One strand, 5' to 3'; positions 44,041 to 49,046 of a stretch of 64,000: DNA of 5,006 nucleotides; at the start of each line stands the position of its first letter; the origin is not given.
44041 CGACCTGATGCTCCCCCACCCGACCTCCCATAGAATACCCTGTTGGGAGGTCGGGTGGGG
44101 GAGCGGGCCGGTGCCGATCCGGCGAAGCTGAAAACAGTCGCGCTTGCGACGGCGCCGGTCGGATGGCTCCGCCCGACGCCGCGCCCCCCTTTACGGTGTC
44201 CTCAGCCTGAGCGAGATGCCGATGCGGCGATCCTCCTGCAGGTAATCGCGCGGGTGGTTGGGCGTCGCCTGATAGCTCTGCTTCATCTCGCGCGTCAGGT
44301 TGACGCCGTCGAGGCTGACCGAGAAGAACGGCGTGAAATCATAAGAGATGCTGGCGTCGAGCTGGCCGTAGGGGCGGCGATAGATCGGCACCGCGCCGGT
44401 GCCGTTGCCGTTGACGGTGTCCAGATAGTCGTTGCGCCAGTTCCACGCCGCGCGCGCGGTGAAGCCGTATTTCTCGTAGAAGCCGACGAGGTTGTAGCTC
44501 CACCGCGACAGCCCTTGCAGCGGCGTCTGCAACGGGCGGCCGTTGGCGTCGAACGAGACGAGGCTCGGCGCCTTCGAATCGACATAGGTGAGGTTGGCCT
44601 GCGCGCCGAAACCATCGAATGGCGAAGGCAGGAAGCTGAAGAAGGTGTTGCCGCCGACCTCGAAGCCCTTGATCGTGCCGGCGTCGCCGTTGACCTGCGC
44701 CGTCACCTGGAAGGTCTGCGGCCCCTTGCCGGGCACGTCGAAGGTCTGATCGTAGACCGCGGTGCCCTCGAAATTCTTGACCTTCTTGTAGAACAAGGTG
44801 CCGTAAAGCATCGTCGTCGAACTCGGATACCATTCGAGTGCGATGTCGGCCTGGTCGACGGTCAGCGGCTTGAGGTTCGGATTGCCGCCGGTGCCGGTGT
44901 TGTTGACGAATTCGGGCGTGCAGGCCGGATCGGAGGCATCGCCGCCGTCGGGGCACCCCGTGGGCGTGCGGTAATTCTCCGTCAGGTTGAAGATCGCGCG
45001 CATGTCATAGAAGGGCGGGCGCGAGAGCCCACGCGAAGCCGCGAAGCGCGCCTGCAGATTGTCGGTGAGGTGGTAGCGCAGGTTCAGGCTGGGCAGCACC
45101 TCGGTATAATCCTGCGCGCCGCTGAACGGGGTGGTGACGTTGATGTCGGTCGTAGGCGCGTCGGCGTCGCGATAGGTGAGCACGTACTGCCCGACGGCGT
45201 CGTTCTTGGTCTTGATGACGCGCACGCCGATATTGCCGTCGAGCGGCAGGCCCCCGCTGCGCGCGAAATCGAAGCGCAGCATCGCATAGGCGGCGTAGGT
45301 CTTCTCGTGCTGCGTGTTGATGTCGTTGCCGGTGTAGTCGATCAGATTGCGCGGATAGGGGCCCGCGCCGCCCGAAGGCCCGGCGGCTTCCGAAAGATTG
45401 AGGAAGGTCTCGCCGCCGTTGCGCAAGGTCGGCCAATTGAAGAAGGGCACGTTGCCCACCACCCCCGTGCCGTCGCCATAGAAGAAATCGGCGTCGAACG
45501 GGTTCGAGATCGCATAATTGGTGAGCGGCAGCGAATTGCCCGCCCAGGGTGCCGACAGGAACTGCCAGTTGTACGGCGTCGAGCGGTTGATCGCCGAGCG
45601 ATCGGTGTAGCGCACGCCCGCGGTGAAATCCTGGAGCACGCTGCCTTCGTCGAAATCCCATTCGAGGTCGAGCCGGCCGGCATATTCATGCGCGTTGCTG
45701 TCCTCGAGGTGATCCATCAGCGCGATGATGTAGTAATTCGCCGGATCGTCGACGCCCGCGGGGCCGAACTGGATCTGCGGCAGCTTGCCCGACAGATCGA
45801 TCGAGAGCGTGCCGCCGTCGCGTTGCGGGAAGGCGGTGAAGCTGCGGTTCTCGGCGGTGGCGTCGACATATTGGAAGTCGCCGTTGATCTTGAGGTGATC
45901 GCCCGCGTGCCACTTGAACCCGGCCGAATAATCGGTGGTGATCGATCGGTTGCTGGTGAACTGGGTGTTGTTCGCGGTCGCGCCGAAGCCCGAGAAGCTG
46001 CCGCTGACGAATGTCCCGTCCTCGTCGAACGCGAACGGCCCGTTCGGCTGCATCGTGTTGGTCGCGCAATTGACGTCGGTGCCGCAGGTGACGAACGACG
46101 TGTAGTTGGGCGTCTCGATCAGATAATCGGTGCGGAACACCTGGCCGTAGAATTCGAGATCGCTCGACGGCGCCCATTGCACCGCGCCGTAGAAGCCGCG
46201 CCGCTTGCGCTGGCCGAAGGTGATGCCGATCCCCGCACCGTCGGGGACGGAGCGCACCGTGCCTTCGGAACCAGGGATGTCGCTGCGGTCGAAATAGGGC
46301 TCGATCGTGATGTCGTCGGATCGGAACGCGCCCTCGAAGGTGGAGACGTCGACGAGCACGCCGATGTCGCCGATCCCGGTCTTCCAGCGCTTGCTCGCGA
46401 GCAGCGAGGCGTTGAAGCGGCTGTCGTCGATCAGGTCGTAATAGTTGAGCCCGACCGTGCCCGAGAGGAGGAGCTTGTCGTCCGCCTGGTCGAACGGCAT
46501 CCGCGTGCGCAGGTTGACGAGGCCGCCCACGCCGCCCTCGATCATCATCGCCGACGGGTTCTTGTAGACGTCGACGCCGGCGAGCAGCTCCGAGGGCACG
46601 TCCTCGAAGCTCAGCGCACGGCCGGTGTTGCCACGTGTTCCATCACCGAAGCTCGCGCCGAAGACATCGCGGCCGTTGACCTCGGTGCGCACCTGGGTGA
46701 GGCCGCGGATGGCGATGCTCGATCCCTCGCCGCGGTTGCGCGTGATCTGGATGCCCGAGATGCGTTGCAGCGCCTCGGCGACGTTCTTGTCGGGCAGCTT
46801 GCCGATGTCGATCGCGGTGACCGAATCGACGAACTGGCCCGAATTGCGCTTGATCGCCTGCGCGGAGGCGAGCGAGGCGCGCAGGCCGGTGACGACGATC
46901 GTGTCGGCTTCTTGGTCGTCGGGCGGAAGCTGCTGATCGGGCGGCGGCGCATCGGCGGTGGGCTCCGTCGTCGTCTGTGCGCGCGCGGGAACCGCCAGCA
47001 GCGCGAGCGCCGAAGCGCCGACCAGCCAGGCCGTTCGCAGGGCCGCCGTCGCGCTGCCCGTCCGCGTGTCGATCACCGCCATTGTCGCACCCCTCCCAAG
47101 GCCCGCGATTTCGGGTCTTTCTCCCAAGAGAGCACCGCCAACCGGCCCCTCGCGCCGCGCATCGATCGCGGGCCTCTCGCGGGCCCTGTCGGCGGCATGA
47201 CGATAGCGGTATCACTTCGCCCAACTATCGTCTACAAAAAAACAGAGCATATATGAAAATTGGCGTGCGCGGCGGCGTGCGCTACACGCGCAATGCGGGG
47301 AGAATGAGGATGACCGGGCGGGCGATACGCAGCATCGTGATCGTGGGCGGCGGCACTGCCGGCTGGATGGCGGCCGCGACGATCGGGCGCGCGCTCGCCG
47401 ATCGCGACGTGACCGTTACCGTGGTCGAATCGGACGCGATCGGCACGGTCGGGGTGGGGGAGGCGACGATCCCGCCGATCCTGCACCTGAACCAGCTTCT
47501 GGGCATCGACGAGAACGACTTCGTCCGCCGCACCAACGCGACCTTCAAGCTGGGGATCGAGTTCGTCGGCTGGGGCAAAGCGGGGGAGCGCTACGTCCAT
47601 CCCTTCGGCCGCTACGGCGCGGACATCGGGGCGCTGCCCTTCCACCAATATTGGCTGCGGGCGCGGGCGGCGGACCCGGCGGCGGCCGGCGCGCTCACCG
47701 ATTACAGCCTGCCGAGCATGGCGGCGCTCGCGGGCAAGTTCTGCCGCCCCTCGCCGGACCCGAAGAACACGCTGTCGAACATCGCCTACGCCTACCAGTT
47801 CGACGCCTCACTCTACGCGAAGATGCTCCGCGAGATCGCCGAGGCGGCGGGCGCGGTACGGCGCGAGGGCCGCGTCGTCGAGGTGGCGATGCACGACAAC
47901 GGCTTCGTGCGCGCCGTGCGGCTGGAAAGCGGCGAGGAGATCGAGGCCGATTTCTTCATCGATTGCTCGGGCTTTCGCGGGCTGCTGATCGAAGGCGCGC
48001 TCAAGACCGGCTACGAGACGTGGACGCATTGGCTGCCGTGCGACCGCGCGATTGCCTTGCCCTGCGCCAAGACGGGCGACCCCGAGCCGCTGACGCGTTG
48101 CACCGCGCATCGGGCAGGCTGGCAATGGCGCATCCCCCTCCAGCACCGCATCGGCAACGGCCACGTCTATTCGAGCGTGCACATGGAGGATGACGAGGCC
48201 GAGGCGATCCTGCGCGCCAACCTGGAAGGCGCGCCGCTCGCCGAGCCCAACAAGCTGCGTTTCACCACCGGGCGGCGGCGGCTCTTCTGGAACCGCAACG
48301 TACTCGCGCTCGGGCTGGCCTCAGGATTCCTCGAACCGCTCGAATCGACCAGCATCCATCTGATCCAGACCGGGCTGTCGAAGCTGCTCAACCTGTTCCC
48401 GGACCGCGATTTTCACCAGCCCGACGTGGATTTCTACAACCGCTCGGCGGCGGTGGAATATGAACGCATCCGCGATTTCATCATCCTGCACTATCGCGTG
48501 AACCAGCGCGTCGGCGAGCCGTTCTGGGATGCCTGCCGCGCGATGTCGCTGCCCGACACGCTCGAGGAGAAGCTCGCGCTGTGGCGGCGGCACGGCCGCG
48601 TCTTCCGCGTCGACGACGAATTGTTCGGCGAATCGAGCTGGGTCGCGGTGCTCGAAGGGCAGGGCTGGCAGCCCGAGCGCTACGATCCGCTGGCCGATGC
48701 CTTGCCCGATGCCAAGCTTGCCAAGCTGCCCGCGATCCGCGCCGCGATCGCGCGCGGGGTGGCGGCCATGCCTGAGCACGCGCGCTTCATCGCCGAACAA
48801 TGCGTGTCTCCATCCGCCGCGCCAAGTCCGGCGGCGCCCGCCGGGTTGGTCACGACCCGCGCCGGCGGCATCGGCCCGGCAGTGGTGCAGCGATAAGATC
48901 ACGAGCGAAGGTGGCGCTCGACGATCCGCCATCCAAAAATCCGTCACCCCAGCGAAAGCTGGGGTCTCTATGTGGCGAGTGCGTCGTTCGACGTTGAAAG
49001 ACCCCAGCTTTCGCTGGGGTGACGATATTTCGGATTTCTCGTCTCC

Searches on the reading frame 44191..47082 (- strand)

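Call 22: search_protein_families(library=pfam, proteins=[window:44191-47082:-], max_evalue=0.00001)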
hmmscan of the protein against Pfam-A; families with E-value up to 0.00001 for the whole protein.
window:44191-47082:- (963 aa): 3 families
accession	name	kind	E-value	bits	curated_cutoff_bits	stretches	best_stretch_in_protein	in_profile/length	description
PF00593.30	TonB_dep_Rec_b-barrel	-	2.4e-37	130.3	27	1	461-929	55-436/436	TonB dependent receptor-like, beta-barrel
PF07715.20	Plug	-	1.9e-14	54.5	23.9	1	78-187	2-106/107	TonB-dependent Receptor Plug Domain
PF14905.12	OMP_b-brl_3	-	4.9e-08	32.9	27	0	591-709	110-209/408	Outer membrane protein beta-barrel family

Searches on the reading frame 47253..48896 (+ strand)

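Call 22: search_protein_families(library=pfam, proteins=[window:47253-48896:+], max_evalue=0.00001)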
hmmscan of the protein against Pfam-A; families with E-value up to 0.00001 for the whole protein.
window:47253-48896:+ (547 aa): 2 families
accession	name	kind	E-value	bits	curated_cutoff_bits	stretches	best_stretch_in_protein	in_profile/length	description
PF04820.20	Trp_halogenase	-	2.1e-194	647.1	21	1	28-485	2-457/458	Tryptophan halogenase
PF12831.13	FAD_oxidored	-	1.2e-06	28.6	27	0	182-240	84-145/416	FAD dependent oxidoreductase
